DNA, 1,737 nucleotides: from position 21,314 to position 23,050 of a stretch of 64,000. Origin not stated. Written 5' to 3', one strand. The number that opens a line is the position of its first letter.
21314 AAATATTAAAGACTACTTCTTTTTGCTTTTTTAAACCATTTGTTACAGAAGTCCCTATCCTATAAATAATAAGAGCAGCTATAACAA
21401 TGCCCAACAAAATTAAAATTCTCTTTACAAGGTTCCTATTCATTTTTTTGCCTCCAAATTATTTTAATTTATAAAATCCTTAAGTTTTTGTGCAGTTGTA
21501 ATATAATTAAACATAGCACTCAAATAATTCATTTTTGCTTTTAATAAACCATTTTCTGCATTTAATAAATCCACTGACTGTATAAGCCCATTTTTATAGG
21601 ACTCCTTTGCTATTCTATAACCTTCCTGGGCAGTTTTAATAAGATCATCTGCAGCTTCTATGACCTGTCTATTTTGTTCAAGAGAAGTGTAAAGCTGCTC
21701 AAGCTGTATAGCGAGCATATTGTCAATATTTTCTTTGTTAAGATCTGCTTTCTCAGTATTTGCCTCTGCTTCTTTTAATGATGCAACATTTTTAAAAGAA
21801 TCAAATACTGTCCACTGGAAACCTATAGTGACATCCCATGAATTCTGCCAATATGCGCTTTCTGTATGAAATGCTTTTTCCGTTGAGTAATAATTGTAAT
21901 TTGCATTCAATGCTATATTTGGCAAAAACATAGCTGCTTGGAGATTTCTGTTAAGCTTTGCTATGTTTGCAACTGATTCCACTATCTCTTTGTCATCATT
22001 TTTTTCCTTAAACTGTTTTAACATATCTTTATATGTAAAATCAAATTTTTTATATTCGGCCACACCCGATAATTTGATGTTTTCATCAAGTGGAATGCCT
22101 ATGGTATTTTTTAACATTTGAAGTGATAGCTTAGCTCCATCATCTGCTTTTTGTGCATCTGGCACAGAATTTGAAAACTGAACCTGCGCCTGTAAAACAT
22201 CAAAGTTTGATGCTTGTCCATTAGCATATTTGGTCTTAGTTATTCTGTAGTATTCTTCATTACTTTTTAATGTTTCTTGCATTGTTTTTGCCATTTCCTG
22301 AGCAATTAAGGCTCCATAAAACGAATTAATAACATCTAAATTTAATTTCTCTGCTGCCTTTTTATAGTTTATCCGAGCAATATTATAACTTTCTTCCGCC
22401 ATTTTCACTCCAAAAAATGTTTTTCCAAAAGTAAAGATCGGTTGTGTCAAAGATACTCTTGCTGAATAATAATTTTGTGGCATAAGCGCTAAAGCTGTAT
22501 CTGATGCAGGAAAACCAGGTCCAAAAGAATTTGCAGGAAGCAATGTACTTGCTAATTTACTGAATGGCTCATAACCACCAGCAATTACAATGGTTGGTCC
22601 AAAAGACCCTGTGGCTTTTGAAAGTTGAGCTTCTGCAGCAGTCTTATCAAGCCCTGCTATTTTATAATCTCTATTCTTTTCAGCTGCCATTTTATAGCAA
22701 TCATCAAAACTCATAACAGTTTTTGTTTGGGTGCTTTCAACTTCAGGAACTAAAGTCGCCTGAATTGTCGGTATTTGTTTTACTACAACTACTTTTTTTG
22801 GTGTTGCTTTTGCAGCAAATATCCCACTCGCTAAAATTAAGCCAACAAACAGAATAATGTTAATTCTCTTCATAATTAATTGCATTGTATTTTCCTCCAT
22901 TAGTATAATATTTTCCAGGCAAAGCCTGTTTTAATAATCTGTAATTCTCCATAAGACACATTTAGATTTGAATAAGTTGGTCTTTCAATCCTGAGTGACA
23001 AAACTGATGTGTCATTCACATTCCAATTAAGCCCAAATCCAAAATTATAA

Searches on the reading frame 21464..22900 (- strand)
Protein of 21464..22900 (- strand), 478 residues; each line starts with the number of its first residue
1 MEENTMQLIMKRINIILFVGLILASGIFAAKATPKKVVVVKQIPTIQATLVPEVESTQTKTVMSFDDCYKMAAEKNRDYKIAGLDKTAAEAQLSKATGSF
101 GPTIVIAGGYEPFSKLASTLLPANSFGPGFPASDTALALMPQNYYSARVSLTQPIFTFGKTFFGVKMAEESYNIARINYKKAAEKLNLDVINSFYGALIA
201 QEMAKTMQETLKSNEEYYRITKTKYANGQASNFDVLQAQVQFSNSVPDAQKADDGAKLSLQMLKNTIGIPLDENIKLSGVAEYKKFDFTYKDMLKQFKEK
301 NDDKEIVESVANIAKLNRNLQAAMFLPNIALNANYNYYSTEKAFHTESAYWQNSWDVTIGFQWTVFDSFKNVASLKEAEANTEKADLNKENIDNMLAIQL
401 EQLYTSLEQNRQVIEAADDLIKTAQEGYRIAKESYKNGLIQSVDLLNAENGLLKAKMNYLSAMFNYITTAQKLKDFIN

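Call 53: search_protein_families(library=pfam, proteins=[window:21464-22900:-], max_evalue=0.00001)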
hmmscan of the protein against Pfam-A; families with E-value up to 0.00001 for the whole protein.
window:21464-22900:- (478 aa): 1 family
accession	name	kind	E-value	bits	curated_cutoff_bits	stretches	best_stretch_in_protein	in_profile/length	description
PF02321.23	OEP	-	1.9e-58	197.8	22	2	65-267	1-186/187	Outer membrane efflux protein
